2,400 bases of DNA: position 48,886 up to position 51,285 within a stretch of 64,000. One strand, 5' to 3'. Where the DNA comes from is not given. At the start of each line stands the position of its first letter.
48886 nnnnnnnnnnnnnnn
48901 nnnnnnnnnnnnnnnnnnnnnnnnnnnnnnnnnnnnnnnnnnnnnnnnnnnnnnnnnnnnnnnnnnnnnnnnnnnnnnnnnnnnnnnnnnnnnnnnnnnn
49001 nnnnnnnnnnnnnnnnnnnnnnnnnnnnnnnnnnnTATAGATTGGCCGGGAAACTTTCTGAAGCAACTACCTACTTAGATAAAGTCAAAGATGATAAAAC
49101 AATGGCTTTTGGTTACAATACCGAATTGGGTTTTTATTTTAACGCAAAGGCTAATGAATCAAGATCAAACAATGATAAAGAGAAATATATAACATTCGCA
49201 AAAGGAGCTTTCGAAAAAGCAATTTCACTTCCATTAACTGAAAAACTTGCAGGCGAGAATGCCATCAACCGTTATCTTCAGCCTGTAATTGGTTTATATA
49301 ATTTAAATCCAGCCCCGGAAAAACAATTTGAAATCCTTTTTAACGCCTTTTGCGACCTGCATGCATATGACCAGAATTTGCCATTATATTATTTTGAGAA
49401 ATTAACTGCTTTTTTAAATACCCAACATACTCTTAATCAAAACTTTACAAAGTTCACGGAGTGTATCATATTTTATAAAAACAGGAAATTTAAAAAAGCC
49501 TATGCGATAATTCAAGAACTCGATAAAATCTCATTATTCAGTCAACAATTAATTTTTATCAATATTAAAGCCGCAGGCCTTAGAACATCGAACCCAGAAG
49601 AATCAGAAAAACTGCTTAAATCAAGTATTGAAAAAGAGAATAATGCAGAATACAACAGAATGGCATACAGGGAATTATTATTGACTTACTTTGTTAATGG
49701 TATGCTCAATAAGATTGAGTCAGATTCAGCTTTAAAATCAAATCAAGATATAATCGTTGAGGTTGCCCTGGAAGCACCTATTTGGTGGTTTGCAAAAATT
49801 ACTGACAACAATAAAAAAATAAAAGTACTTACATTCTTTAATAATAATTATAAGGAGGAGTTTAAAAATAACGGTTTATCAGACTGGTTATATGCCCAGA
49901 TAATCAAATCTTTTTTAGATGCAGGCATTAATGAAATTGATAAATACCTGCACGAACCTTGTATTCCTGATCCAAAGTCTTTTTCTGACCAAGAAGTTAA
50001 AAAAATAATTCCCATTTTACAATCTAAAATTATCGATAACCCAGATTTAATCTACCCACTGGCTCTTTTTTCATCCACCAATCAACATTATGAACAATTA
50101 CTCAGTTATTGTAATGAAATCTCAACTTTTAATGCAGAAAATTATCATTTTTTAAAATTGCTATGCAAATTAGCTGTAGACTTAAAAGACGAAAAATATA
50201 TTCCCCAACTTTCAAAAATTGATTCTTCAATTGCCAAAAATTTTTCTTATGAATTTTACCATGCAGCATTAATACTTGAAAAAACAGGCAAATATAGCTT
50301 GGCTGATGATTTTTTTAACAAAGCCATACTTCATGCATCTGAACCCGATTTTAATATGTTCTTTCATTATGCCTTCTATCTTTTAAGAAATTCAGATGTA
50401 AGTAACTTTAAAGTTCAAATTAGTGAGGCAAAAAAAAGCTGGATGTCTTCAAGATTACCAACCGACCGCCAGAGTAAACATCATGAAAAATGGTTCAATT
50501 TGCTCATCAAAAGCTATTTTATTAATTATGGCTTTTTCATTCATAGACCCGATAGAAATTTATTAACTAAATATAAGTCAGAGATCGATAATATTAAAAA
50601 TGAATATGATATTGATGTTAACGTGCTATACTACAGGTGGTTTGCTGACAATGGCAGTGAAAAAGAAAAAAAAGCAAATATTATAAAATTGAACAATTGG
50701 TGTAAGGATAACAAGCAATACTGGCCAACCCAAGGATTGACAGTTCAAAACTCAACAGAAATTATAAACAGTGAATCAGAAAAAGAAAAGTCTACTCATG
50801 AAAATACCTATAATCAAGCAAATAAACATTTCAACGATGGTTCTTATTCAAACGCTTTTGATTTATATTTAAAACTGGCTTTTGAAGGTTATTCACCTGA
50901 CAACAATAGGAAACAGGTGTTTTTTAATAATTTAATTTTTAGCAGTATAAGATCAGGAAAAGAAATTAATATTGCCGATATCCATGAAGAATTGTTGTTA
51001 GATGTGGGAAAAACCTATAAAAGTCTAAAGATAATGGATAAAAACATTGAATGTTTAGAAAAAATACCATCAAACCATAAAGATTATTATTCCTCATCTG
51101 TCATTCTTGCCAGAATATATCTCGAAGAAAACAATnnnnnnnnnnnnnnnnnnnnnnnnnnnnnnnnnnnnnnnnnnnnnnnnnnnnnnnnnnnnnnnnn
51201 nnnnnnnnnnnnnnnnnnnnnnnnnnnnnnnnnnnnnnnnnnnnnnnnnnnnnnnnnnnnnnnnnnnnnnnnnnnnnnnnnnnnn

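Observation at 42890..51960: AT-rich ~9 kb accessory insert between ispD and rnhB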

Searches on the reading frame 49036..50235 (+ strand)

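Call 57: search_protein_families(library=pfam, proteins=[window:49036-50235:+], max_evalue=1)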
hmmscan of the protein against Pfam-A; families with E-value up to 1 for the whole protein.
window:49036-50235:+ (400 aa): 1 family
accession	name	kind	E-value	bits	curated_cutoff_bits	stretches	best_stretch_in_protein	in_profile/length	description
PF13030.11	DUF3891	-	0.12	12.5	24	1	121-172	120-167/219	Protein of unknown function (DUF3891)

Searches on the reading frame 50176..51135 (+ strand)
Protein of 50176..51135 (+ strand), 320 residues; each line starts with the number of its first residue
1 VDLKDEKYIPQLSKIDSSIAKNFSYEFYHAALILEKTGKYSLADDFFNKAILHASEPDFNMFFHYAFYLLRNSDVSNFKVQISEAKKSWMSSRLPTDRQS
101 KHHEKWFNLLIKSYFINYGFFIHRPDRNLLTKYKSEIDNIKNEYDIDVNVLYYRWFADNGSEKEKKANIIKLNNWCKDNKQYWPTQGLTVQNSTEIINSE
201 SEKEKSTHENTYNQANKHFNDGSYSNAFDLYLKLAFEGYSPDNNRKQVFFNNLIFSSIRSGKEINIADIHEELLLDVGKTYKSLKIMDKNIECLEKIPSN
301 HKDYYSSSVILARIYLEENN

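Call 57: search_protein_families(library=pfam, proteins=[window:50176-51135:+], max_evalue=1)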
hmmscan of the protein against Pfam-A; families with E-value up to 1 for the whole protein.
window:50176-51135:+ (320 aa): 4 families
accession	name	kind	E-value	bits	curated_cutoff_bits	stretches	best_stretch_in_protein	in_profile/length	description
PF13181.12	TPR_8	-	0.0022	18.4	25.7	1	28-51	5-28/34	Tetratricopeptide repeat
PF25058.1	ARM_TT21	-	0.01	16.2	27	1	287-319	110-142/155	Tetratricopeptide repeat protein 21 ARM repeat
PF07719.23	TPR_2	-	0.042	14.4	27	1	27-53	4-30/34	Tetratricopeptide repeat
PF00515.34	TPR_1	-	0.67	10.3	27.8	1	27-52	4-29/34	Tetratricopeptide repeat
